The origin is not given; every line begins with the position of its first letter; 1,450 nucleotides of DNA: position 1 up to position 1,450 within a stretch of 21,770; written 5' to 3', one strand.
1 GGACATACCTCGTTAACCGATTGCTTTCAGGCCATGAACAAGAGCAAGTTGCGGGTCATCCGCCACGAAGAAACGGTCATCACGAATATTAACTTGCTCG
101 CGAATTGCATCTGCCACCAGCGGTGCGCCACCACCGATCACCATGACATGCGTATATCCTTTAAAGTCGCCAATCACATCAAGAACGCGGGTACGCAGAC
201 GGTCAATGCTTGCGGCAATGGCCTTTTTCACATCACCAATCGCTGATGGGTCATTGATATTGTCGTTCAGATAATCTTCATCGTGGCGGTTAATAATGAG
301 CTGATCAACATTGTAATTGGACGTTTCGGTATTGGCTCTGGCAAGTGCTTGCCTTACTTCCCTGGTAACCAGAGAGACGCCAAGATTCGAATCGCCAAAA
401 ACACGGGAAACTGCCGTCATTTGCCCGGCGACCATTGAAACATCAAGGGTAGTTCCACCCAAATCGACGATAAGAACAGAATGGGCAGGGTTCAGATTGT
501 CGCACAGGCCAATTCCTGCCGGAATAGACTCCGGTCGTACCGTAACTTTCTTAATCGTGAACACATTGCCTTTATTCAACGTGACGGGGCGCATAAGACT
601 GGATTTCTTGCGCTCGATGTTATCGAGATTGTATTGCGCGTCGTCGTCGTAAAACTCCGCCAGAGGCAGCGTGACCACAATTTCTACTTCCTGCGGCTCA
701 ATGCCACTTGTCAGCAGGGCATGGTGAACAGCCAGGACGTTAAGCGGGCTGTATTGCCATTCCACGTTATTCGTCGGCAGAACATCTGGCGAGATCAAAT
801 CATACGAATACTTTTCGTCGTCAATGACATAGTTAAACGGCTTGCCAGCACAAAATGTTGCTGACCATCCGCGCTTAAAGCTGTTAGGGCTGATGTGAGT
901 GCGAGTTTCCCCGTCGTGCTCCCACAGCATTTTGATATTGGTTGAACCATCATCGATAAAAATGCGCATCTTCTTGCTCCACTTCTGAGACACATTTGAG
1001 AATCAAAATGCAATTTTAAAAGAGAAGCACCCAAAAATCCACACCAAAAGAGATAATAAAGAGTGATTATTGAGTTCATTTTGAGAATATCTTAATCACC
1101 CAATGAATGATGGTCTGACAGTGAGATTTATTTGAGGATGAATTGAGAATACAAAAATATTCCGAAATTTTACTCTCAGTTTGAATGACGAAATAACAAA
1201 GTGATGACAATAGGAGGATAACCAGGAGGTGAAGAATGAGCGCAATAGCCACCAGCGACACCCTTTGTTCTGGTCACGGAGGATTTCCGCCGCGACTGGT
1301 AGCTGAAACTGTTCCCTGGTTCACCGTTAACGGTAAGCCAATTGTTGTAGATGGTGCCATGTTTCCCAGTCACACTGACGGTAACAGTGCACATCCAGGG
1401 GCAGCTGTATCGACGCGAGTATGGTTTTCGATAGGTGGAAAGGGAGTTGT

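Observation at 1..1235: Actin-type (ParM) partition locus with 11-bp-periodic upstream repeats, paired with a P1-type RepA replicon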

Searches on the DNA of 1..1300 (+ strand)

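Call 3: search_dna_similar(query=window:1-1300:+, collection=phages, mode=near, max_rows=25)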
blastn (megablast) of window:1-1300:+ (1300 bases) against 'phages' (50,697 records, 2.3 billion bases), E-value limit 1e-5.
Records with a match: 2; places in all: 2; records where one place covers at least 80% of the query: 2.
Best place of each record, by identity: 95-99% 2.
By first word of the organism name: Escherichia 2.
By host as written in the record: Escherichia coli C600 2.
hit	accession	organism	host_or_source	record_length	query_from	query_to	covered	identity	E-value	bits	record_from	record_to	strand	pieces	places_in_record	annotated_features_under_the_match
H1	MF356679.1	Escherichia phage D6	Escherichia coli C600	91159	1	1300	100%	96.3%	0e+0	2135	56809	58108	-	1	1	StbA type plasmid stability protein | hypothetical protein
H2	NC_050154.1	Escherichia phage D6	Escherichia coli C600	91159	1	1300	100%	96.3%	0e+0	2135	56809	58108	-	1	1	partition protein | PAAR motif of membran proteins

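Call 4: search_dna_similar(query=window:1-1300:+, collection=plasmids, mode=near, max_rows=25)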
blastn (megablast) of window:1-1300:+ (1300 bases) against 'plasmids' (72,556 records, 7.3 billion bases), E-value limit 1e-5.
Records with a match: 123; places in all: 125; records where one place covers at least 80% of the query: 113.
Best place of each record, by identity: >=99% 8; 95-99% 86; 90-95% 12; 80-90% 14; 60-80% 3.
By first word of the organism name: Escherichia 98; Salmonella 17; Shigella 6; Klebsiella 2.
By predicted mobility (MOB-suite, as given by PLSDB): non-mobilizable 121; conjugative 2.
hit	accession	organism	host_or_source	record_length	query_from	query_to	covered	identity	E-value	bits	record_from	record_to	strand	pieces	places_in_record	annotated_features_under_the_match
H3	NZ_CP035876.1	Escherichia coli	Homo sapiens,stool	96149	1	1300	100%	99.6%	0e+0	2374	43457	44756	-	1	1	parM: plasmid segregation protein ParM domain-containing protein | PAAR domain-containing protein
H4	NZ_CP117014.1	Escherichia coli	Homo sapiens,stool sample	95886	1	1300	100%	99.5%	0e+0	2362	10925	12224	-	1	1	parM: plasmid segregation protein ParM domain-containing protein | PAAR domain-containing protein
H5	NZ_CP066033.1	Escherichia coli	-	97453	1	1300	100%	99.4%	0e+0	2357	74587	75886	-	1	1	parM: plasmid segregation protein ParM domain-containing protein | PAAR domain-containing protein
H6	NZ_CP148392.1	Escherichia coli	Homo sapiens,single cell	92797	1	1300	100%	99.1%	0e+0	2333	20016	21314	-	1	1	parM: plasmid segregation protein ParM domain-containing protein | PAAR domain-containing protein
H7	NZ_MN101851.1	Escherichia coli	Homo sapiens,feces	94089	1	1300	100%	99.0%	0e+0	2327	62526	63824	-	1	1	parM: plasmid segregation protein ParM domain-containing protein | PAAR domain-containing protein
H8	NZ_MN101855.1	Escherichia coli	Homo sapiens,feces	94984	1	1300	100%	99.0%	0e+0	2327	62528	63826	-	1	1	parM: plasmid segregation protein ParM domain-containing protein | PAAR domain-containing protein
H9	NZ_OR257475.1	Escherichia coli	-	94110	1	1300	100%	99.0%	0e+0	2327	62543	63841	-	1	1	parM: plasmid segregation protein ParM domain-containing protein | PAAR domain-containing protein | plasmid partitioning/stability family protein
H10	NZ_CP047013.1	Escherichia coli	swine,whole organism,heart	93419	1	1300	100%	98.9%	0e+0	2324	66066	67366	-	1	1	parM: plasmid segregation protein ParM domain-containing protein | PAAR domain-containing protein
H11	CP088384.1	Escherichia coli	Homo sapiens,blood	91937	1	1300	100%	98.9%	0e+0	2324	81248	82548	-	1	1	plasmid segregation protein ParM | alanine racemase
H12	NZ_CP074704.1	Escherichia coli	Homo sapiens,cell culture,rectal swab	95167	1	1300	100%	98.8%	0e+0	2318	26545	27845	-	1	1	parM: plasmid segregation protein ParM domain-containing protein | PAAR domain-containing protein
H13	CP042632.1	Escherichia coli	Sus scrofa domesticus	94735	1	1300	100%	98.8%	0e+0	2313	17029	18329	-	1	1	recombinase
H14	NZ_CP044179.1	Salmonella enterica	-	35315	1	1300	100%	98.8%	0e+0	2313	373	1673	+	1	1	parM: plasmid segregation protein ParM domain-containing protein | PAAR domain-containing protein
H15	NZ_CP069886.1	Escherichia coli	Homo sapiens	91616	1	1300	100%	98.8%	0e+0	2313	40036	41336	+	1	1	parM: plasmid segregation protein ParM domain-containing protein | PAAR domain-containing protein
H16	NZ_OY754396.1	Escherichia coli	broiler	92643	1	1300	100%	98.8%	0e+0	2313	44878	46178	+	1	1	parM: plasmid segregation protein ParM domain-containing protein | PAAR domain-containing protein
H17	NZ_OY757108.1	Escherichia coli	-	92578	1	1300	100%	98.8%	0e+0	2313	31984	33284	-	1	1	parM: plasmid segregation protein ParM domain-containing protein | PAAR domain-containing protein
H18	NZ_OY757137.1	Escherichia coli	broiler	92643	1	1300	100%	98.8%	0e+0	2313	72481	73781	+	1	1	parM: plasmid segregation protein ParM domain-containing protein | PAAR domain-containing protein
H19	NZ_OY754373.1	Escherichia coli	hen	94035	1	1300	100%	98.7%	0e+0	2307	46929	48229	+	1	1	parM: plasmid segregation protein ParM domain-containing protein | PAAR domain-containing protein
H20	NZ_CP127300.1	Escherichia coli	Gallus gallus domesticus,Cell ...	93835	1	1300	100%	98.6%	0e+0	2302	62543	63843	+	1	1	parM: plasmid segregation protein ParM domain-containing protein | PAAR domain-containing protein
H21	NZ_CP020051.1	Escherichia coli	-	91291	1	1300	100%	98.4%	0e+0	2285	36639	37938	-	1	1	parM: plasmid segregation protein ParM domain-containing protein | PAAR domain-containing protein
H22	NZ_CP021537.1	Escherichia coli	-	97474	1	1300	100%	98.4%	0e+0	2285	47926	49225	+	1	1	parM: plasmid segregation protein ParM domain-containing protein | PAAR domain-containing protein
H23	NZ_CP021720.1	Escherichia coli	-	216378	1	1300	100%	98.4%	0e+0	2285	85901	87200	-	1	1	parM: plasmid segregation protein ParM domain-containing protein | PAAR domain-containing protein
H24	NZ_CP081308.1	Escherichia coli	Homo sapiens,urine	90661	1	1300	100%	98.3%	0e+0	2279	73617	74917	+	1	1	parM: plasmid segregation protein ParM domain-containing protein | PAAR domain-containing protein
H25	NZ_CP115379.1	Escherichia coli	dog,pure culture,Endometrium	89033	1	1300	100%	98.3%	0e+0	2279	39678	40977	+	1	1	PAAR domain-containing protein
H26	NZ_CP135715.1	Escherichia coli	-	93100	1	1300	100%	98.3%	0e+0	2279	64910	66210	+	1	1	parM: plasmid segregation protein ParM domain-containing protein | PAAR domain-containing protein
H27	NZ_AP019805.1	Escherichia coli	Homo sapiens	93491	1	1300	100%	98.2%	0e+0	2274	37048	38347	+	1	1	parM: plasmid segregation protein ParM domain-containing protein | PAAR domain-containing protein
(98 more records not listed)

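Call 6: get_annotated_region(hit=H1, flank=4000)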
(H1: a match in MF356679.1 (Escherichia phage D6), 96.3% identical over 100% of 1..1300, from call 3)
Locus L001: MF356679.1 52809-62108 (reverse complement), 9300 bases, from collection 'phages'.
description: Escherichia phage D6, complete genome.
organism: Escherichia phage D6 (NCBI taxid 2014434)
taxonomy: Viruses; Duplodnaviria; Heunggongvirae; Uroviricota; Caudoviricetes
host: Escherichia coli C600; source: -; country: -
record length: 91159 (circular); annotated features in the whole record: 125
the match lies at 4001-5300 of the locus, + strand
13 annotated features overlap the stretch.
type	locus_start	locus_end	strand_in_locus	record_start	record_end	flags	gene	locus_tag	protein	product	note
CDS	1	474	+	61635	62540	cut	-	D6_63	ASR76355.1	site-specific DNA-adenine methylase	similar to P1 gene dmt; orf63 protein; similar to C-term half of P1 dmt only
CDS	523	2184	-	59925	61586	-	-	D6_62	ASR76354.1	glutaminyl-tRNA synthetase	orf62 protein; glutaminyl-tRNA synthetase, similar to E. coli GlnS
CDS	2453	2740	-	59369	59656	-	-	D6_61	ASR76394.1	hypothetical protein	orf61 protein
CDS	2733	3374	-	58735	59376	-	-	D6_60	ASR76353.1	hypothetical protein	similar to P1 gene parA?; orf60 protein; possible ParA partitioning function; similar to C-terminal 1/3 of P1 ParA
CDS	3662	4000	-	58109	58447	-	-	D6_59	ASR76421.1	StbB type plasmid stability protein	orf59 protein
CDS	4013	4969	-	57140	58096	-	-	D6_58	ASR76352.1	StbA type plasmid stability protein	similar to phage P88 StbA protein; orf58 protein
CDS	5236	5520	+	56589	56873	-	-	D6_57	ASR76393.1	hypothetical protein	similar to P1 gene upfC; orf57 protein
CDS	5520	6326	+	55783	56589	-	-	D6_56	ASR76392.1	hypothetical protein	similar to P1 gene upfB; orf56 protein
CDS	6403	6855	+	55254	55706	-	-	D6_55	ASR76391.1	hypothetical protein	orf55 protein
CDS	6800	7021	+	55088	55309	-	-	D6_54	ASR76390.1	hypothetical protein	orf54 protein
CDS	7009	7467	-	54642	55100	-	-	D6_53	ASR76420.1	hypothetical protein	similar to PAG_00037 protein of Vibrio phage douglas 12A4; orf53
CDS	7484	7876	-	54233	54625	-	-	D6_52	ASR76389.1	hypothetical protein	orf52 protein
CDS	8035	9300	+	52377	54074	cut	-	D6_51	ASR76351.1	major capsid protein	similar to P1 gene 23; orf51 protein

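Call 7: get_annotated_region(hit=H9, flank=4000)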
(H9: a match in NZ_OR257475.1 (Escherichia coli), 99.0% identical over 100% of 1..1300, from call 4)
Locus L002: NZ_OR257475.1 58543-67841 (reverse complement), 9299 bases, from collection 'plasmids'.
description: Escherichia coli strain 13ZX35 plasmid pZX35-94k, complete sequence
organism: Escherichia coli (NCBI taxid 562)
taxonomy: Bacteria; Pseudomonadota; Gammaproteobacteria; Enterobacterales; Enterobacteriaceae; Escherichia; Escherichia coli
host: -; source: -; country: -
typing (MOB-suite, as given by PLSDB): non-mobilizable; replicon rep_cluster_1704
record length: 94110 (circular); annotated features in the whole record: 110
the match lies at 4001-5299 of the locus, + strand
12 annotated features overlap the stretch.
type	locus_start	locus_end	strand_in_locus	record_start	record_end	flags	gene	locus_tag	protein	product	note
CDS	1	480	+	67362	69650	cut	-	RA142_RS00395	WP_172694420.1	Dam family site-specific DNA-(adenine-N6)-methyltransferase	GO:0006306 - DNA methylation [Evidence IEA]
CDS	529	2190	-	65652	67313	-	glnS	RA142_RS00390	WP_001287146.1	glutamine--tRNA ligase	GO:0006425 - glutaminyl-tRNA aminoacylation [Evidence IEA]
CDS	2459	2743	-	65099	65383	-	-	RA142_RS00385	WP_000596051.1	hypothetical protein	-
CDS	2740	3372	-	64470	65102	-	-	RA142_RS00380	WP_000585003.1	AAA family ATPase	-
CDS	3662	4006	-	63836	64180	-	-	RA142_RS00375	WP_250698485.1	plasmid partitioning/stability family protein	-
CDS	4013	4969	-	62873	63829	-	parM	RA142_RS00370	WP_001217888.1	plasmid segregation protein ParM domain-containing protein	-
CDS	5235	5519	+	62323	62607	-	-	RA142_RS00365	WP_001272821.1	PAAR domain-containing protein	-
CDS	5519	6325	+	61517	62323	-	-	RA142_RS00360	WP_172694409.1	hypothetical protein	-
CDS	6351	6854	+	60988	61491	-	-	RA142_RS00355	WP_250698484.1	hypothetical protein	-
CDS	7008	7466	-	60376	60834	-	-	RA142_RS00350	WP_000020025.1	hypothetical protein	-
CDS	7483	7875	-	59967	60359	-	-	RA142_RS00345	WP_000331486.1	hypothetical protein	-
CDS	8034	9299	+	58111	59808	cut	-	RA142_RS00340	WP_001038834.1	hypothetical protein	-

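Call 14: search_dna_similar(query=window:940-1260:+, collection=plasmids, mode=distant, max_rows=40, rows=spread)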
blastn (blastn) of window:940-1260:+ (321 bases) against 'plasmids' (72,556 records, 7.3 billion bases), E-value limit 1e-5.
Records with a match: 124; places in all: 126; records where one place covers at least 80% of the query: 113.
Best place of each record, by identity: >=99% 3; 95-99% 83; 90-95% 10; 80-90% 20; 60-80% 8.
By first word of the organism name: Escherichia 98; Salmonella 17; Shigella 6; Klebsiella 2; Enterobacter 1.
By predicted mobility (MOB-suite, as given by PLSDB): non-mobilizable 122; conjugative 2.
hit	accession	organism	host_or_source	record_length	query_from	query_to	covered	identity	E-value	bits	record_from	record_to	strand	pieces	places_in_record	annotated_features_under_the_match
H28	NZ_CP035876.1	Escherichia coli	Homo sapiens,stool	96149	1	321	100%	100.0%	5e-163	580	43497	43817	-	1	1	parM: plasmid segregation protein ParM domain-containing protein | PAAR domain-containing protein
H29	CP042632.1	Escherichia coli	Sus scrofa domesticus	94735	1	321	100%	98.8%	1e-157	562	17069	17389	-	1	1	recombinase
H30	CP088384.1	Escherichia coli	Homo sapiens,blood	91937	1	321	100%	98.8%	1e-157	562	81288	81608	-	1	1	plasmid segregation protein ParM | alanine racemase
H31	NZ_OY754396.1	Escherichia coli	broiler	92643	1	321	100%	98.1%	7e-155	553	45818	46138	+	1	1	parM: plasmid segregation protein ParM domain-containing protein | PAAR domain-containing protein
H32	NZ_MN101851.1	Escherichia coli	Homo sapiens,feces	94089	1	321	100%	97.8%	3e-152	545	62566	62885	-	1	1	parM: plasmid segregation protein ParM domain-containing protein | PAAR domain-containing protein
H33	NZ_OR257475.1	Escherichia coli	-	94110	1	321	100%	97.8%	3e-152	545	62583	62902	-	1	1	parM: plasmid segregation protein ParM domain-containing protein | PAAR domain-containing protein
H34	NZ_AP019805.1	Escherichia coli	Homo sapiens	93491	1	321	100%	97.5%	4e-151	540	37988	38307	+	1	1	parM: plasmid segregation protein ParM domain-containing protein | PAAR domain-containing protein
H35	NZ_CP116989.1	Escherichia coli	Homo sapiens,stool sample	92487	1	321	100%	96.6%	3e-147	528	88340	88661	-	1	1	parM: plasmid segregation protein ParM domain-containing protein | PAAR domain-containing protein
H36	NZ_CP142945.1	Escherichia coli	cell culture,seawater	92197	1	321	100%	96.6%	8e-148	530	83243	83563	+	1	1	parM: plasmid segregation protein ParM domain-containing protein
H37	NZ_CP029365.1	Escherichia coli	Sewage,Pure Culture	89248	1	321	100%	96.3%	9e-147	526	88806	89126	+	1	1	parM: plasmid segregation protein ParM domain-containing protein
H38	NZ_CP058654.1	Escherichia coli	Pure Culture,Sewage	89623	1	321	100%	96.3%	9e-147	526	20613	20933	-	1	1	parM: plasmid segregation protein ParM domain-containing protein | PAAR domain-containing protein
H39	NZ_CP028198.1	Salmonella enterica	-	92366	1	321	100%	96.0%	4e-145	521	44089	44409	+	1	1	parM: plasmid segregation protein ParM domain-containing protein | PAAR domain-containing protein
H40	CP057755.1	Escherichia coli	culture,Pooled pig faecal samples ...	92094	1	321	100%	96.0%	4e-145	521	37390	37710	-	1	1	recombinase | alanine racemase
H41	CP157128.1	Escherichia coli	culture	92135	1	321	100%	96.0%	4e-145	521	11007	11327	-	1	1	parM: plasmid segregation protein ParM domain-containing protein | PAAR domain-containing protein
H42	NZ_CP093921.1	Escherichia coli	Felis catus,liver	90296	1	319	99%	96.3%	4e-145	520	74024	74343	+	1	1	parM: plasmid segregation protein ParM domain-containing protein | PAAR domain-containing protein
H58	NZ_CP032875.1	Escherichia coli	Homo sapiens,Culture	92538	1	321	100%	82.3%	4e-81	308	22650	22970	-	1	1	parM: plasmid segregation protein ParM domain-containing protein | PAAR domain-containing protein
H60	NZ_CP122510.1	Escherichia coli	pig,Microbial culture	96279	1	321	100%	81.0%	4e-81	307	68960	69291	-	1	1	parM: plasmid segregation protein ParM domain-containing protein | PAAR domain-containing protein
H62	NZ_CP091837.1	Escherichia coli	Equus ferus caballus ...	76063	1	321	100%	75.5%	2e-46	193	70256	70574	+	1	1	parM: plasmid segregation protein ParM domain-containing protein | PAAR domain-containing protein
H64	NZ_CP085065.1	Escherichia coli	Homo sapiens,pure culture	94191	1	87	27%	90.8%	4e-24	119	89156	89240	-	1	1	parM: plasmid segregation protein ParM domain-containing protein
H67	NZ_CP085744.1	Enterobacter hormaechei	Homo sapiens,tracheal aspirate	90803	2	56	17%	94.5%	3e-14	87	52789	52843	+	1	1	parM: plasmid segregation protein ParM domain-containing protein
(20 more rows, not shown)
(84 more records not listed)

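Call 16: get_annotated_region(hit=H58, flank=2500)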
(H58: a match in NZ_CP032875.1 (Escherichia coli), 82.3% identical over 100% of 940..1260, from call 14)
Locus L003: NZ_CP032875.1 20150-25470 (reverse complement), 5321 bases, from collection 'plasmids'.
description: Escherichia coli strain WCHEC000837 plasmid p1_000837, complete sequence
organism: Escherichia coli (NCBI taxid 562)
taxonomy: Bacteria; Pseudomonadota; Gammaproteobacteria; Enterobacterales; Enterobacteriaceae; Escherichia; Escherichia coli
host: -; source: Homo sapiens,Culture; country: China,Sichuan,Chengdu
typing (MOB-suite, as given by PLSDB): non-mobilizable; replicon rep_cluster_1704
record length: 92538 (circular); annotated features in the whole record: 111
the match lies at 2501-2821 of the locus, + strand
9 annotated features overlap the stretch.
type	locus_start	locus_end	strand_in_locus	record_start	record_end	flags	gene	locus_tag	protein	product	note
CDS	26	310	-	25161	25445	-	-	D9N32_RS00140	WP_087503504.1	hypothetical protein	-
CDS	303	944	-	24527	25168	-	-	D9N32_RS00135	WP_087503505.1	AAA family ATPase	-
CDS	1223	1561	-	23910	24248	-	-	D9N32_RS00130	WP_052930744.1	plasmid partitioning/stability family protein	-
CDS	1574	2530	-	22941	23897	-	parM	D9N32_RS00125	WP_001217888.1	plasmid segregation protein ParM domain-containing protein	-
CDS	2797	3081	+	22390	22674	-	-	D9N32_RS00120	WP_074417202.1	PAAR domain-containing protein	-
CDS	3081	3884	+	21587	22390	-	-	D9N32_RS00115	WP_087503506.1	hypothetical protein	-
CDS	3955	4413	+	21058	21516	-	-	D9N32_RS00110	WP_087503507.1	hypothetical protein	-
CDS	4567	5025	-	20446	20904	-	-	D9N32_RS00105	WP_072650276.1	hypothetical protein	-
CDS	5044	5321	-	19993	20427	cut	-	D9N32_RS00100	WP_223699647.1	hypothetical protein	-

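Call 17: get_annotated_region(hit=H60, flank=2500)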
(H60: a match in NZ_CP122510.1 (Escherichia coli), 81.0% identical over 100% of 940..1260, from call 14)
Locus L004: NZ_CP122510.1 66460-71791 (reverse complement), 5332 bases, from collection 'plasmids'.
description: Escherichia coli strain W444 plasmid unnamed3
organism: Escherichia coli (NCBI taxid 562)
taxonomy: Bacteria; Pseudomonadota; Gammaproteobacteria; Enterobacterales; Enterobacteriaceae; Escherichia; Escherichia coli
host: -; source: pig,Microbial culture; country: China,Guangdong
typing (MOB-suite, as given by PLSDB): non-mobilizable; replicon rep_cluster_1704
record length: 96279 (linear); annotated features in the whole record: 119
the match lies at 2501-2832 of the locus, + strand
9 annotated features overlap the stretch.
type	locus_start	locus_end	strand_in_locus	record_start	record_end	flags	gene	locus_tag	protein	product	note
CDS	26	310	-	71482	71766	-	-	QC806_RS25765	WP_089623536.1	hypothetical protein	-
CDS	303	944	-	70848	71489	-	-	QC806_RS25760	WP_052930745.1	AAA family ATPase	-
CDS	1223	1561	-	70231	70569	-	-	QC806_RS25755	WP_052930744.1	plasmid partitioning/stability family protein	-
CDS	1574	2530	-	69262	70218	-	parM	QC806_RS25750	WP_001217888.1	plasmid segregation protein ParM domain-containing protein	-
CDS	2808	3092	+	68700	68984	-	-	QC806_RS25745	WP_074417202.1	PAAR domain-containing protein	-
CDS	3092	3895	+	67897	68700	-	-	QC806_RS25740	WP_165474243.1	hypothetical protein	-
CDS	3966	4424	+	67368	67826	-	-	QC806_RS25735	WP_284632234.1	hypothetical protein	-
CDS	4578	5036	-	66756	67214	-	-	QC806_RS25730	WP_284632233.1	hypothetical protein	-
CDS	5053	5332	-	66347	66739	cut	-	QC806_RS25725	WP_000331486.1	hypothetical protein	-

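Call 18: get_annotated_region(hit=H62, flank=2500)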
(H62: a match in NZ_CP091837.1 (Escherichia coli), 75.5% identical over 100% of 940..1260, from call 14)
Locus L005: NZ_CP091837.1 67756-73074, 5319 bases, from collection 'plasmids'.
description: Escherichia coli strain SWYHX138.33gt plasmid pHX138.33gt_1, complete sequence
organism: Escherichia coli (NCBI taxid 562)
taxonomy: Bacteria; Pseudomonadota; Gammaproteobacteria; Enterobacterales; Enterobacteriaceae; Escherichia; Escherichia coli
host: -; source: Equus ferus caballus (Thoroughbred),Pure isolate,feces; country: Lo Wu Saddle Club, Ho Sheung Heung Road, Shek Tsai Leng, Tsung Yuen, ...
typing (MOB-suite, as given by PLSDB): non-mobilizable; replicon IncFIA,rep_cluster_1704
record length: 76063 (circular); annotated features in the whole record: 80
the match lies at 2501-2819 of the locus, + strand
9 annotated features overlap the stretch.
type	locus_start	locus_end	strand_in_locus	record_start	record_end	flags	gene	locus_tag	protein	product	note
CDS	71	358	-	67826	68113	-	-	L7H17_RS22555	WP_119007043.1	hypothetical protein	-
CDS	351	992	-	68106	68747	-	-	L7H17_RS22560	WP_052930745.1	AAA family ATPase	-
CDS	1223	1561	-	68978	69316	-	-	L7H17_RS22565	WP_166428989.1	plasmid partitioning/stability family protein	-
CDS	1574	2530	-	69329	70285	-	parM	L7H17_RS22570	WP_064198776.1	plasmid segregation protein ParM domain-containing protein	-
CDS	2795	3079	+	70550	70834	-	-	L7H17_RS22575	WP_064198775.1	PAAR domain-containing protein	-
CDS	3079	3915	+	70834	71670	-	-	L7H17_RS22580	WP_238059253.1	hypothetical protein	-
CDS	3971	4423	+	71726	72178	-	-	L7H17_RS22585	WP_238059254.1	hypothetical protein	-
CDS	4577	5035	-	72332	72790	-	-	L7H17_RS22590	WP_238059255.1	hypothetical protein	-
CDS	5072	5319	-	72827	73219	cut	-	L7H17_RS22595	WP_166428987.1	hypothetical protein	-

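Call 19: get_annotated_region(hit=H64, flank=2500)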
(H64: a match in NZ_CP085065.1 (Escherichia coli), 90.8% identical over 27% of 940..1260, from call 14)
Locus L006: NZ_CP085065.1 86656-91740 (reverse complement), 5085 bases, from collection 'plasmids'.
description: Escherichia coli strain P31_YH1_02.21 plasmid unnamed1, complete sequence
organism: Escherichia coli (NCBI taxid 562)
taxonomy: Bacteria; Pseudomonadota; Gammaproteobacteria; Enterobacterales; Enterobacteriaceae; Escherichia; Escherichia coli
host: -; source: Homo sapiens,pure culture; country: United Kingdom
typing (MOB-suite, as given by PLSDB): non-mobilizable; replicon rep_cluster_2164
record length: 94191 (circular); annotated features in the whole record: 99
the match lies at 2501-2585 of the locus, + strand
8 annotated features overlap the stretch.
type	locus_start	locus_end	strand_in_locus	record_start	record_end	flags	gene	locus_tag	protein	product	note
CDS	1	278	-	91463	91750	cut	-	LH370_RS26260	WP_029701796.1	hypothetical protein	-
CDS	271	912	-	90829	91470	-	-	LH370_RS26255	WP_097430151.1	AAA family ATPase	-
CDS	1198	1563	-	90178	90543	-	-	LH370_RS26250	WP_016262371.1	plasmid partitioning/stability family protein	-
CDS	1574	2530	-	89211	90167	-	parM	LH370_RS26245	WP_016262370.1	plasmid segregation protein ParM domain-containing protein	-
CDS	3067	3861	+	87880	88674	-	-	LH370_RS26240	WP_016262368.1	hypothetical protein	-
CDS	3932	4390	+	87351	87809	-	-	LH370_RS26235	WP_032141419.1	hypothetical protein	-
CDS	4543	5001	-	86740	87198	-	-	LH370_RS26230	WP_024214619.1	hypothetical protein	-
CDS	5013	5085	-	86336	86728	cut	-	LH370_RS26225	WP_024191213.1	hypothetical protein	-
